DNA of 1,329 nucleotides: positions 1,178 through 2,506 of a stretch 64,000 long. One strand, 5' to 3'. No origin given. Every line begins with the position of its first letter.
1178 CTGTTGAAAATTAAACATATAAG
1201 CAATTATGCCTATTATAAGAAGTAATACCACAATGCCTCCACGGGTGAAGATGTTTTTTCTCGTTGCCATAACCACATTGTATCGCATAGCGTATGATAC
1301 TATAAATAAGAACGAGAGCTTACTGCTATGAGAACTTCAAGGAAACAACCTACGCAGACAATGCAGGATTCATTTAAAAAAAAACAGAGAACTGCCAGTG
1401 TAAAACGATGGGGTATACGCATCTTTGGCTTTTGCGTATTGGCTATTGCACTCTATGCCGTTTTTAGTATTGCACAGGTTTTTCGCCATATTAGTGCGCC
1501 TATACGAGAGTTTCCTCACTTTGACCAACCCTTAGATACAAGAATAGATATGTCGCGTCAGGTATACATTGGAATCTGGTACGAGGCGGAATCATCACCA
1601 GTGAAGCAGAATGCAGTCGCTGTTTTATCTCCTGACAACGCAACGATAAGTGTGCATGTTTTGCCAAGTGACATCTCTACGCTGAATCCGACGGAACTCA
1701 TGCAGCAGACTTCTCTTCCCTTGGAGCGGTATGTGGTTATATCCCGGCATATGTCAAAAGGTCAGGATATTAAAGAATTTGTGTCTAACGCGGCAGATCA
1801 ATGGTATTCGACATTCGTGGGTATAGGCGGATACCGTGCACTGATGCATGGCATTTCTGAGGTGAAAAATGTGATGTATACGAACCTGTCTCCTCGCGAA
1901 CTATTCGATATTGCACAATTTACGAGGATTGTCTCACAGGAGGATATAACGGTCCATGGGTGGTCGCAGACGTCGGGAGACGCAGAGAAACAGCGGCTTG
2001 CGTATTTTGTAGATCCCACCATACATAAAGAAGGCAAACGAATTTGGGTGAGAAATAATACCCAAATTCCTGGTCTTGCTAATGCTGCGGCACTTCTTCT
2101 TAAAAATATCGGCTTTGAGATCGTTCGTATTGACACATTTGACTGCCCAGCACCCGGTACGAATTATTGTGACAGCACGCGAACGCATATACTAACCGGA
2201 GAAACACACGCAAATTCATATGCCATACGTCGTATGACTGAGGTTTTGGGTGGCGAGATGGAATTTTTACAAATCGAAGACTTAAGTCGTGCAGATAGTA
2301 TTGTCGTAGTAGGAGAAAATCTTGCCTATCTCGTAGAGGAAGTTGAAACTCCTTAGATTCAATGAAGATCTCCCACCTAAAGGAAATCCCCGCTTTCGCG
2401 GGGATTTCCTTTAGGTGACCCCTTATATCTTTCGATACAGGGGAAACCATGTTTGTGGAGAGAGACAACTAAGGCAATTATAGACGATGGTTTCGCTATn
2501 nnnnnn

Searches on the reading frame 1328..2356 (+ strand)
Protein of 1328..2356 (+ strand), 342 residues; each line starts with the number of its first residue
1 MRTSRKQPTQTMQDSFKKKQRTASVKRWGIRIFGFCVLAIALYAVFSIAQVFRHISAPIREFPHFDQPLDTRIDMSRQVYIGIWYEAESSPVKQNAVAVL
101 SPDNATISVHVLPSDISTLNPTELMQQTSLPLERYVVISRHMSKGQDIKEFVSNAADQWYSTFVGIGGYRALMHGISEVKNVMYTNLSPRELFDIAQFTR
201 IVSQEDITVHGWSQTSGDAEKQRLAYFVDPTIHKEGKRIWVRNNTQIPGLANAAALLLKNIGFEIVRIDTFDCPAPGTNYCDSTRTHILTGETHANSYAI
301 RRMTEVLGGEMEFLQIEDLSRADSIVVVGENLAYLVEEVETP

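Call 3: search_protein_families(library=pfam, proteins=[window:1328-2356:+], max_evalue=0.01)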
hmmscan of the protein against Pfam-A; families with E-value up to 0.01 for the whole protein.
window:1328-2356:+ (342 aa): 2 families
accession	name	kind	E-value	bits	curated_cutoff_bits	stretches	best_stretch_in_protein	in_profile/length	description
PF07787.17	TMEM43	-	0.00012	22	23.3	1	9-58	167-216/250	Transmembrane protein 43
PF13399.11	LytR_C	-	0.00051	21.4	22.2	1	238-290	3-47/86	LytR cell envelope-related transcriptional attenuator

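Call 6: search_protein_families(library=ncbifam, proteins=[window:1328-2356:+], max_evalue=0.01)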
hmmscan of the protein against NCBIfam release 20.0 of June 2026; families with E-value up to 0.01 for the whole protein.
window:1328-2356:+ (342 aa): 0 families
